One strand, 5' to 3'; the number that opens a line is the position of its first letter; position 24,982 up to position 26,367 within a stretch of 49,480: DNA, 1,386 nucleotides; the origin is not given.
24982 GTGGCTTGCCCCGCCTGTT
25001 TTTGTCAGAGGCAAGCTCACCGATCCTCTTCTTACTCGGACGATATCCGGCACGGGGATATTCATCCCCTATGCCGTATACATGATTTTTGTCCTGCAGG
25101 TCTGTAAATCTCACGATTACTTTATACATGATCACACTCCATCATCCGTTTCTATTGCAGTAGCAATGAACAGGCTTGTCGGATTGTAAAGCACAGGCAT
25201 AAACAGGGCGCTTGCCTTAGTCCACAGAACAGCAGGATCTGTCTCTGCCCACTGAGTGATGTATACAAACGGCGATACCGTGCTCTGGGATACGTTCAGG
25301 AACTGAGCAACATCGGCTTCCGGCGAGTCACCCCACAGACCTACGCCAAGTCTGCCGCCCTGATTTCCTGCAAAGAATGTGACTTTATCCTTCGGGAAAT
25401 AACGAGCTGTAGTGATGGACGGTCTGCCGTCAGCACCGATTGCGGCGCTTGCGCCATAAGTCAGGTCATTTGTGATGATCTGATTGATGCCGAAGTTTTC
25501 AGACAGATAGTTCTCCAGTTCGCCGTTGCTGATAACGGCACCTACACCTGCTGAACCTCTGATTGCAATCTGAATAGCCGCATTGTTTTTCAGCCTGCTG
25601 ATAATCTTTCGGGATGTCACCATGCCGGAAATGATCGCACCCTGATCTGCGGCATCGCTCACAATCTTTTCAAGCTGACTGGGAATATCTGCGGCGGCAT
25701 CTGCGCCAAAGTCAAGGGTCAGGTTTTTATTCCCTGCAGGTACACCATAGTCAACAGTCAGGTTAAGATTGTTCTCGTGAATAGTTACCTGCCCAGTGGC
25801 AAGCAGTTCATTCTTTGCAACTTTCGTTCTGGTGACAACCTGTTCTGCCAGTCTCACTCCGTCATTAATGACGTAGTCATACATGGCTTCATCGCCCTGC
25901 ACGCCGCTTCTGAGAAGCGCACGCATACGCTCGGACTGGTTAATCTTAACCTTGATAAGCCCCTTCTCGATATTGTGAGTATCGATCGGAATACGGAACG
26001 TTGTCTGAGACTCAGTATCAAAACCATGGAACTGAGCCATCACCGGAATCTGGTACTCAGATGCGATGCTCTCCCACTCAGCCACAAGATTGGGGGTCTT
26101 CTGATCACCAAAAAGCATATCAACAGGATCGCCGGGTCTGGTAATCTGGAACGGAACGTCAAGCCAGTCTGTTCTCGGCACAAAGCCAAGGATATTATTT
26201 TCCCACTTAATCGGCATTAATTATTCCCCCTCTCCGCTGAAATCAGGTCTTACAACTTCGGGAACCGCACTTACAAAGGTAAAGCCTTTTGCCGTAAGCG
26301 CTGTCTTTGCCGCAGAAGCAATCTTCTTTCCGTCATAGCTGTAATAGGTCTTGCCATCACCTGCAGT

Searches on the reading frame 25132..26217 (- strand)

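Call 69: search_protein_families(library=phrogs, proteins=[window:25132-26217:-], max_evalue=0.00001)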
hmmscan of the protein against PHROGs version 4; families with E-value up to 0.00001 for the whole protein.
window:25132-26217:- (361 aa): 1 family
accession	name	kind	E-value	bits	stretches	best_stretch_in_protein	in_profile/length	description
phrog_29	-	head and packaging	1.9e-36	127.2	1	33-357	51-361/439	major head protein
